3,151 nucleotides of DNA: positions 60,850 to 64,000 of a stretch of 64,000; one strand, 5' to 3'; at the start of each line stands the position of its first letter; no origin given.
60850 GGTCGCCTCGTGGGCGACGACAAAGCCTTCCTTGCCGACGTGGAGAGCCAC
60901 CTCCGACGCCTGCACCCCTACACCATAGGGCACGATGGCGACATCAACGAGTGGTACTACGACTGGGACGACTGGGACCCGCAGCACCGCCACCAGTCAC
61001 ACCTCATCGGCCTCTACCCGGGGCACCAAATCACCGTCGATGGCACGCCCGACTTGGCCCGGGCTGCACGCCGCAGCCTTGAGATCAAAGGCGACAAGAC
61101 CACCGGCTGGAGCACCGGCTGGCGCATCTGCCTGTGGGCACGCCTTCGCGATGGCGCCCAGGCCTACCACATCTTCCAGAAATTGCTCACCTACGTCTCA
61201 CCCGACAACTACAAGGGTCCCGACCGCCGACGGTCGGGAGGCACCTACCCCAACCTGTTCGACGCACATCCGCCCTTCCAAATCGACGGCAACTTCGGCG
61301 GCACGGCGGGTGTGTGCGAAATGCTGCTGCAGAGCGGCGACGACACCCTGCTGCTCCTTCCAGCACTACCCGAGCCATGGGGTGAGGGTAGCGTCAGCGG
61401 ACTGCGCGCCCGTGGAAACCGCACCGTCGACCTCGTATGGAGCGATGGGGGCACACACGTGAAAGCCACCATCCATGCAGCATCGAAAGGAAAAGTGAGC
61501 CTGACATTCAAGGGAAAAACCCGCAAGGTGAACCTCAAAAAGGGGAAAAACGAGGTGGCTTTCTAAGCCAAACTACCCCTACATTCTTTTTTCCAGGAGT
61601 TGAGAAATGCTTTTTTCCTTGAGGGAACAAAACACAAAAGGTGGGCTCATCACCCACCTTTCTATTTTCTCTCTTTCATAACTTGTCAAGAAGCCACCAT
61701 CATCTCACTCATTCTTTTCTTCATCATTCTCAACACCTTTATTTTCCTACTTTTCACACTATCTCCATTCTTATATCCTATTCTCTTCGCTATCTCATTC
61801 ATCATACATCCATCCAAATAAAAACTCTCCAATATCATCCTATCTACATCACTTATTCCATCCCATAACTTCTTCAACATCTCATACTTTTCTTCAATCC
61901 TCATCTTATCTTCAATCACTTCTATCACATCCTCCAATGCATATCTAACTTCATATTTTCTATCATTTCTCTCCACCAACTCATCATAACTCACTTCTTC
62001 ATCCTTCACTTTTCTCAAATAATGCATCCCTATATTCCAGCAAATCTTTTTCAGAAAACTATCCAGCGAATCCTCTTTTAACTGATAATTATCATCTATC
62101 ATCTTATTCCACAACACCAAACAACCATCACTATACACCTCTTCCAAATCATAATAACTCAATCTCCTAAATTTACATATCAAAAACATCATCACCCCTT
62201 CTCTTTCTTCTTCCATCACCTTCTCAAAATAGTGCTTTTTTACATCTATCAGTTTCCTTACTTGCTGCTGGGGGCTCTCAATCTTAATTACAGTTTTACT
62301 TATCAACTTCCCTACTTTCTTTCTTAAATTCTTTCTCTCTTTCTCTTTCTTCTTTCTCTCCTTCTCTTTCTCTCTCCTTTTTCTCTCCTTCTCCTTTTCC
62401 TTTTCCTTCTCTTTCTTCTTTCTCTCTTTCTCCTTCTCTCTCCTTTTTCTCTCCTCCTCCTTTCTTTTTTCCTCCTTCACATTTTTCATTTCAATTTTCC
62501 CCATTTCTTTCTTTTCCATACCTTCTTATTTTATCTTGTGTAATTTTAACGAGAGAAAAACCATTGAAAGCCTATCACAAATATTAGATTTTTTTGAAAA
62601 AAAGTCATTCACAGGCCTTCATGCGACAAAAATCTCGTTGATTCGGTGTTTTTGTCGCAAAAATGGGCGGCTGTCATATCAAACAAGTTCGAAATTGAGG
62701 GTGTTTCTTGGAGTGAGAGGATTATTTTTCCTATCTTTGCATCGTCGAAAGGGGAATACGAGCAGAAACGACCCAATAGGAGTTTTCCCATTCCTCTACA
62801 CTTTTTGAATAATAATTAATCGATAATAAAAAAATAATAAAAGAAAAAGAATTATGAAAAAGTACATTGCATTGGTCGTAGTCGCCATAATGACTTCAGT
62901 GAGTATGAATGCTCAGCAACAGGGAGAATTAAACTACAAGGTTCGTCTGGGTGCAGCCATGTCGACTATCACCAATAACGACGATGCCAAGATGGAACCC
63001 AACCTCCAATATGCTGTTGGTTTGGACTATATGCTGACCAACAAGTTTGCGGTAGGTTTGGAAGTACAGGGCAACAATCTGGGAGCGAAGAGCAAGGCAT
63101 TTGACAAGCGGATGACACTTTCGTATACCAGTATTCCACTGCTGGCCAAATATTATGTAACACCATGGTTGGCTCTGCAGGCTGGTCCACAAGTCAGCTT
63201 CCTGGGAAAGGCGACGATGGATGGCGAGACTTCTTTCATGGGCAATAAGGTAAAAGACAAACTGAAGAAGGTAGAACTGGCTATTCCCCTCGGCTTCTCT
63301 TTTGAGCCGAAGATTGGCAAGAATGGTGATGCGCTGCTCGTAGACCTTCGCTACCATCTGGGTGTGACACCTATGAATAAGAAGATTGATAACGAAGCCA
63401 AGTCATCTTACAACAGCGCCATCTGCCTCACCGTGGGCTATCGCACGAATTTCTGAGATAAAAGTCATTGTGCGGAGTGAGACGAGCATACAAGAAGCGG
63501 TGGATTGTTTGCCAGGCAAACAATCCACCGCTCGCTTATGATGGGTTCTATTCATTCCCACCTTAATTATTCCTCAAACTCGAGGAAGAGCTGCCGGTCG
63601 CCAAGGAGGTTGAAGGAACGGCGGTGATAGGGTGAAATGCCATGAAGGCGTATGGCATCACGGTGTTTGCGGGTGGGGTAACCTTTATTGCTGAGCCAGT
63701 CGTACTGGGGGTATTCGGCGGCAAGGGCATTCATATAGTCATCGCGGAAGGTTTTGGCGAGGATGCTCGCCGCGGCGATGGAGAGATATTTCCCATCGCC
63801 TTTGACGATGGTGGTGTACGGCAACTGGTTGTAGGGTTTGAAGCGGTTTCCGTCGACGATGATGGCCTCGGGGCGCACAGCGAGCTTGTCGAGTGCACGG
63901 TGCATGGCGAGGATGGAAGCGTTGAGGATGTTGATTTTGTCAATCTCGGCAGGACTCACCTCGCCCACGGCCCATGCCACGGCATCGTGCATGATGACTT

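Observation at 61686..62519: Sigma-factor gene whose coding strand is almost devoid of cytosine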

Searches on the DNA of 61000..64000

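Call 81: search_rna_families(source=window, start=61000, end=64000, threshold=evalue, max_evalue=1)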
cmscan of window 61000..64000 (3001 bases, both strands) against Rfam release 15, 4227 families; matches with E-value up to 1: 0.
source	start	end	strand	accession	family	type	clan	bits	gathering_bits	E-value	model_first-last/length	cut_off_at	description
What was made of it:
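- Tried and rejected: No hits (call 81).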

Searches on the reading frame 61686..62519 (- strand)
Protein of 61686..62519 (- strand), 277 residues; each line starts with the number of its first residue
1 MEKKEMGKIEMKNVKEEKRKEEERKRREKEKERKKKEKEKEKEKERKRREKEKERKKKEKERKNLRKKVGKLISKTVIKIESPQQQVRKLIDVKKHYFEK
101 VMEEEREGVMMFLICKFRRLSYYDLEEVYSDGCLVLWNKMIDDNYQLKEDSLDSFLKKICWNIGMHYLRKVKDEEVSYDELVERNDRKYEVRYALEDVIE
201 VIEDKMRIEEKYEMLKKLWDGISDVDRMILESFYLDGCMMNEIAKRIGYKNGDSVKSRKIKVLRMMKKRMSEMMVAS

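Call 4: search_protein_families(library=pfam, proteins=[window:61686-62519:-], max_evalue=1)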
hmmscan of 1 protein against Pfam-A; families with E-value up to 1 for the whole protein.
window:61686-62519:- (277 aa): 4 families
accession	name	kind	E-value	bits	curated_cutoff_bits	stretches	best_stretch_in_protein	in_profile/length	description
PF21327.3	GspA_C39-like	-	0.09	13.7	27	1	180-221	49-91/97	GspA, peptidase C39-like domain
PF02724.19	CDC45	-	0.38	9.4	34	1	14-75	157-218/624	CDC45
PF05091.18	eIF-3_zeta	-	0.46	9.8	25.2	1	15-158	91-224/532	Eukaryotic translation initiation factor 3 subunit 7 (eIF-3)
PF11241.13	DUF3043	-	0.83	10.1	25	0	24-63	7-55/171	Protein of unknown function (DUF3043)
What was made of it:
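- On Sigma-70 family, ECF type: The Pfam r2/r4 models gave no hit at E <= 1 (call 4), so the match is marginal at the sequence level.
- Closest known: ECF. Different: No adjacent anti-sigma gene and no Pfam Sigma70_r2/r4 hit (call 4).
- Tried and rejected: No r2/r4 hit (call 4).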

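Call 5: search_protein_families(library=ncbifam, proteins=[window:61686-62519:-], max_evalue=1)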
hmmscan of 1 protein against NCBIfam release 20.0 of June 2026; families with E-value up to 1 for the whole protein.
window:61686-62519:- (277 aa): 11 families
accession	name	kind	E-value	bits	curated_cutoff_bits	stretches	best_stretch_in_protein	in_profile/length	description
TIGR02937.1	sigma70-ECF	superfamily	9.5e-12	44.9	42.9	1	116-268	20-163/165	sigma-70 family RNA polymerase sigma factor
TIGR02989.1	Sig-70_gvs1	subfamily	9.9e-06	25.6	124.55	1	98-251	3-140/158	RNA polymerase sigma-70 factor, Rhodopirellula/Verrucomicrobium family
NF007227.0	PRK09645.1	subfamily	0.00012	22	202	1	200-276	101-176/177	sigma-70 family RNA polymerase sigma factor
NF009189.0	PRK12537.1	equivalog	0.01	15.3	261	1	126-257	51-168/182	RNA polymerase sigma factor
TIGR04526.1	predic_Ig_block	subfamily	0.016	14.2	150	1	12-99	67-164/693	putative immunoglobulin-blocking virulence protein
TIGR01622.1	SF-CC1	subfamily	0.11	11.4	231.65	1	14-144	26-155/500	splicing factor, CC1-like family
NF045487.1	ASRP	equivalog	0.12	10.9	300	1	11-229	181-371/593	archaea-specific SMC-related protein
NF047873.1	ZrgA_Zn_trans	equivalog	0.22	11.1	185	1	8-101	91-183/213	zinc uptake protein ZrgA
TIGR02082.1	metH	equivalog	0.78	7.2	1010.85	0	12-108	855-950/1182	methionine synthase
NF038014.1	Chlamy_inclu_1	subfamily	0.86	9.9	200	0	11-89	58-137/238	inclusion-associated protein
NF004651.0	PRK05996.1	equivalog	0.96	8.8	342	0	11-81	224-293/424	MotB family protein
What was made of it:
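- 61686..62519 (-): ORF of 277 aa: an ECF-type sigma-70 family factor with 21 C in 834 nt on the sense strand. NCBIfam TIGR02937 scores 44.9 bits against a cut-off of 42.9 (call 5).
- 62010..62222 (-): Sigma region 2 (about residues 100-170), including the invariant His166 codon CAT at 62022..62024, one of the few retained C's. The TIGR02937 match spans residues 116-268 (call 5).
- On Sigma-70 family, ECF type: TIGR02937 scores 44.9 bits (cut-off 42.9) over residues 116-268 (call 5).
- Closest known: ECF. Same: TIGR02937 match above its cut-off (call 5).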

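Call 22: search_protein_families(library=padloc, proteins=[window:61686-62519:-], max_evalue=0.01)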
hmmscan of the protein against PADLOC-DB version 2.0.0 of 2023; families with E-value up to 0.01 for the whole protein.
window:61686-62519:- (277 aa): 0 families
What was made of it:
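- Tried and rejected: Nothing for the sigma or the island proteins except a weak Nudix hit (call 22).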

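Call 23: find_encoding_contigs(protein=window:61686-62519:-, flank=10000, max_places=4)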
Protein window:61686-62519:- (277 aa): no gene with exactly this product is on record in the collection.
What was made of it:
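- Tried and rejected: Not on record (call 23).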
